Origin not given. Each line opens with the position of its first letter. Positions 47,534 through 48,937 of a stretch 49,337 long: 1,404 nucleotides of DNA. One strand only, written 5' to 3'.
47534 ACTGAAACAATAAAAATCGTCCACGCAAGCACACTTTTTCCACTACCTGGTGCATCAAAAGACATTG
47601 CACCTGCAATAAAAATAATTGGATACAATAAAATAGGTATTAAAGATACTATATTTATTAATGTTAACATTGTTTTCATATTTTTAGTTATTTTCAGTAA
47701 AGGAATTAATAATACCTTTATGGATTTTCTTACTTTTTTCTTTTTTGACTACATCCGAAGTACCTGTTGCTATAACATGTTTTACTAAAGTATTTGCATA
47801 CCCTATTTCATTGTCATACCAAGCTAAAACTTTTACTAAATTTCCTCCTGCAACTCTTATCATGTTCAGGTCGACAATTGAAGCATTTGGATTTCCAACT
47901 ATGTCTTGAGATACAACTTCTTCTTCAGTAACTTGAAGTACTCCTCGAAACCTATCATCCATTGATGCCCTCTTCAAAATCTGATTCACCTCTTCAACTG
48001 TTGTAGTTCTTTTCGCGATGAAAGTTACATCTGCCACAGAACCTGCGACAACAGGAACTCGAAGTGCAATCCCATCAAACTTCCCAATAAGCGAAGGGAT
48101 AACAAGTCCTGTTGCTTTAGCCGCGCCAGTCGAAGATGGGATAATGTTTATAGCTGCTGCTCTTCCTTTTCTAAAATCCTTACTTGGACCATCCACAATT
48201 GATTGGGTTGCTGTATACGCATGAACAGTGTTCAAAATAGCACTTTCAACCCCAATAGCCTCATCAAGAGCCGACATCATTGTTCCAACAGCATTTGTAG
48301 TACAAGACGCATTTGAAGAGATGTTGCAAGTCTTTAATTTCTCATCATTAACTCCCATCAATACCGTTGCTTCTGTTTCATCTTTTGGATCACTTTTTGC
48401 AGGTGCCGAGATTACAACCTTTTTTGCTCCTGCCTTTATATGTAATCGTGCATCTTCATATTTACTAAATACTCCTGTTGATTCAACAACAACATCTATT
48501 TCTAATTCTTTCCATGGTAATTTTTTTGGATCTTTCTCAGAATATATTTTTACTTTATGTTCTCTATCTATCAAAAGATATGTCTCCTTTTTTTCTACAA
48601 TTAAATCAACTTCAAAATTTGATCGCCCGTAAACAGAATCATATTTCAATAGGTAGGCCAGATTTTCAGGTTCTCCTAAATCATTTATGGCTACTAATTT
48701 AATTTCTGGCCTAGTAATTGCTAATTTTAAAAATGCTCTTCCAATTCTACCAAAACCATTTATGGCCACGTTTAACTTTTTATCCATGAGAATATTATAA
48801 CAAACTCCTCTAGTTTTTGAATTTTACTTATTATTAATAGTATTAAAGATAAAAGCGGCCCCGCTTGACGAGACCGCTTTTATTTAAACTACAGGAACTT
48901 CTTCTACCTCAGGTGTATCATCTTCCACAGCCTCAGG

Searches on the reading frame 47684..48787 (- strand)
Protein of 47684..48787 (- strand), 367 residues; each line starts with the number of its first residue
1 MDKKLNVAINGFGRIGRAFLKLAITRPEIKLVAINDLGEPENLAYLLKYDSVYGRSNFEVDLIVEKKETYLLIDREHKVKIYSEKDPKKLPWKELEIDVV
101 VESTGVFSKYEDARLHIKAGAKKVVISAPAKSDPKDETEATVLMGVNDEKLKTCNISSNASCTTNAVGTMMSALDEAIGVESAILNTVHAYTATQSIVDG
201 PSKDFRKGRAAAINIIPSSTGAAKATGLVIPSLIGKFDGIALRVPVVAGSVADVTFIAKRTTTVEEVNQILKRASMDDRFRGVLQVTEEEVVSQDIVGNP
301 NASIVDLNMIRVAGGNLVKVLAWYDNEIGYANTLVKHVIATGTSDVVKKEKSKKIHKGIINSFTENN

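Call 41: find_encoding_contigs(protein=window:47684-48787:-, flank=10000, max_places=4)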
Protein window:47684-48787:- (367 aa): 10 contigs read that carry it; 4 places shown.
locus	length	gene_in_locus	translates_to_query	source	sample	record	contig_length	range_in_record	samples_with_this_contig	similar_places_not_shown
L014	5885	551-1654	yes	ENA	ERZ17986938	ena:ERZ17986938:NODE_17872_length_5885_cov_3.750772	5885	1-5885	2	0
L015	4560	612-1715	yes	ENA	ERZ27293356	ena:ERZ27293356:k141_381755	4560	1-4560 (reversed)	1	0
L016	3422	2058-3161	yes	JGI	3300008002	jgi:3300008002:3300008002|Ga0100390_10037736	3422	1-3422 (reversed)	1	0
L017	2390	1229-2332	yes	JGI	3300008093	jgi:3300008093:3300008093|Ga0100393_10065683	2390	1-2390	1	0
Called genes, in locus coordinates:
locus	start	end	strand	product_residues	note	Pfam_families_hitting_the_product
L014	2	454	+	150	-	?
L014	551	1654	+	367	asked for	PF00044:Gp_dh_N, PF02800:Gp_dh_C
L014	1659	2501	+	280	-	-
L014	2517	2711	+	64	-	-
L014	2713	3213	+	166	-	PF02502:LacAB_rpiB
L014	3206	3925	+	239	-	PF00834:Ribul_P_3_epim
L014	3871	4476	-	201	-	-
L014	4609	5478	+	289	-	PF13292:DXP_synthase_N, PF00456:Transketolase_N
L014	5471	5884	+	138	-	?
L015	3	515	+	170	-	?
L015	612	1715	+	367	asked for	PF00044:Gp_dh_N, PF02800:Gp_dh_C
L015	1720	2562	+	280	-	-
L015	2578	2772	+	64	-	-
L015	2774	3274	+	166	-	PF02502:LacAB_rpiB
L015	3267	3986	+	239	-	PF00834:Ribul_P_3_epim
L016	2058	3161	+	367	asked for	PF00044:Gp_dh_N, PF02800:Gp_dh_C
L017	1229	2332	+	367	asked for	PF00044:Gp_dh_N, PF02800:Gp_dh_C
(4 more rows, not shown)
